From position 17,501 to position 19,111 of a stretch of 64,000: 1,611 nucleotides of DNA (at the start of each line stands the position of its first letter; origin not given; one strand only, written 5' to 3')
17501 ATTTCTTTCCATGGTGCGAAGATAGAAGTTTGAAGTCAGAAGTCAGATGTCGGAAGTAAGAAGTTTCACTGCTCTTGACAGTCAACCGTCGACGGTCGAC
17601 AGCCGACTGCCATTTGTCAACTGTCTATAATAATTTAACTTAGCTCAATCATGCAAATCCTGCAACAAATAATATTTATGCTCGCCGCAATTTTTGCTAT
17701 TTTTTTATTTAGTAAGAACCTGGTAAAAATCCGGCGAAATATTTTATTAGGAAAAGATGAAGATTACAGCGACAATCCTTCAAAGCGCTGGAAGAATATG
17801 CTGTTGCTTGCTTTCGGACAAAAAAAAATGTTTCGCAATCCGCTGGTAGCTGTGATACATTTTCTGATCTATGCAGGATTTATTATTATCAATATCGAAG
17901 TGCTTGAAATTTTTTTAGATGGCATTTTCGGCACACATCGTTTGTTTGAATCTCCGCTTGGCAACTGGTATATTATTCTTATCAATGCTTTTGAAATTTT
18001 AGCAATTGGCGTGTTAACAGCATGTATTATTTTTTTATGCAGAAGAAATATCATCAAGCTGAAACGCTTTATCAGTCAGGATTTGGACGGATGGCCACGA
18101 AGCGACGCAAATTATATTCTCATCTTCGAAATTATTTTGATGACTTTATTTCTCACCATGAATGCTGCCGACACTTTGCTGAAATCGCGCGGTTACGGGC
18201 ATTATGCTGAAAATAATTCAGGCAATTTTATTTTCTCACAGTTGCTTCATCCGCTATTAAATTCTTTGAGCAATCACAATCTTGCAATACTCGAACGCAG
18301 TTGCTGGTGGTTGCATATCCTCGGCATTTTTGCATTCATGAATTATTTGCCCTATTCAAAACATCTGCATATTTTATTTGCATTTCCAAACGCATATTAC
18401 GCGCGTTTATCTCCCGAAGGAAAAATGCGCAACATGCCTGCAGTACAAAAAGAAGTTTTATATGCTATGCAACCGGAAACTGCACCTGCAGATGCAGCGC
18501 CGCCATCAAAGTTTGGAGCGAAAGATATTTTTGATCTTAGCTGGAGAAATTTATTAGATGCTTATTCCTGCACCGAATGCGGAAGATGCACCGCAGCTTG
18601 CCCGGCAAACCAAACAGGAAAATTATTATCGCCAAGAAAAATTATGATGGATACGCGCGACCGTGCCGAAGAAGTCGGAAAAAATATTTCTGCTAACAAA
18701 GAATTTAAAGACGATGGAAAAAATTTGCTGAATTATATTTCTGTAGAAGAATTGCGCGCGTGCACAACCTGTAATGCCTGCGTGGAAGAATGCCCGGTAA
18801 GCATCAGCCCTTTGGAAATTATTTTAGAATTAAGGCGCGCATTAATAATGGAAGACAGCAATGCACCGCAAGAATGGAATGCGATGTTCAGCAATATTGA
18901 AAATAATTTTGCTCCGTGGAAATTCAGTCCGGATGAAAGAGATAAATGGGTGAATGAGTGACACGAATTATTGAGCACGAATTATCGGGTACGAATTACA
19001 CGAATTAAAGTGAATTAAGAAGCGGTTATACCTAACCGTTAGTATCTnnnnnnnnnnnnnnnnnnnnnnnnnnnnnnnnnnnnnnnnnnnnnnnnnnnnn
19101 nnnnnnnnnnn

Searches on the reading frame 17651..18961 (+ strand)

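Call 94: search_protein_families(library=pfam, proteins=[window:17651-18961:+], max_evalue=0.00001)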
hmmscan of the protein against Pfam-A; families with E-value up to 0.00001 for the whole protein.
window:17651-18961:+ (436 aa): 8 families
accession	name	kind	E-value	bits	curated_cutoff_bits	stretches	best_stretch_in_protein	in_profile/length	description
PF13187.11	Fer4_9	-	1.1e-09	38.6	27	1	307-384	2-50/52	4Fe-4S dicluster domain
PF13183.11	Fer4_8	-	8.1e-09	36.3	27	1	304-385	2-68/68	4Fe-4S dicluster domain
PF13237.11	Fer4_10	-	1.6e-08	34.7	25.5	1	302-382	4-53/53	4Fe-4S dicluster domain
PF13484.11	Fer4_16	-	7.3e-08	33.5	30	0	307-341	2-32/66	4Fe-4S double cluster binding domain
PF12797.12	Fer4_2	-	9.6e-08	32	24.5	0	298-319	1-22/22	4Fe-4S binding domain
PF00037.32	Fer4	-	1.7e-06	28.1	21.1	0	303-320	4-21/24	4Fe-4S binding domain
PF13534.11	Fer4_17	-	7.5e-06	26.9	22.2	0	306-385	1-60/61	4Fe-4S dicluster domain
PF12838.12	Fer4_7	-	8.7e-06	26.6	27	0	306-384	1-51/52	4Fe-4S dicluster domain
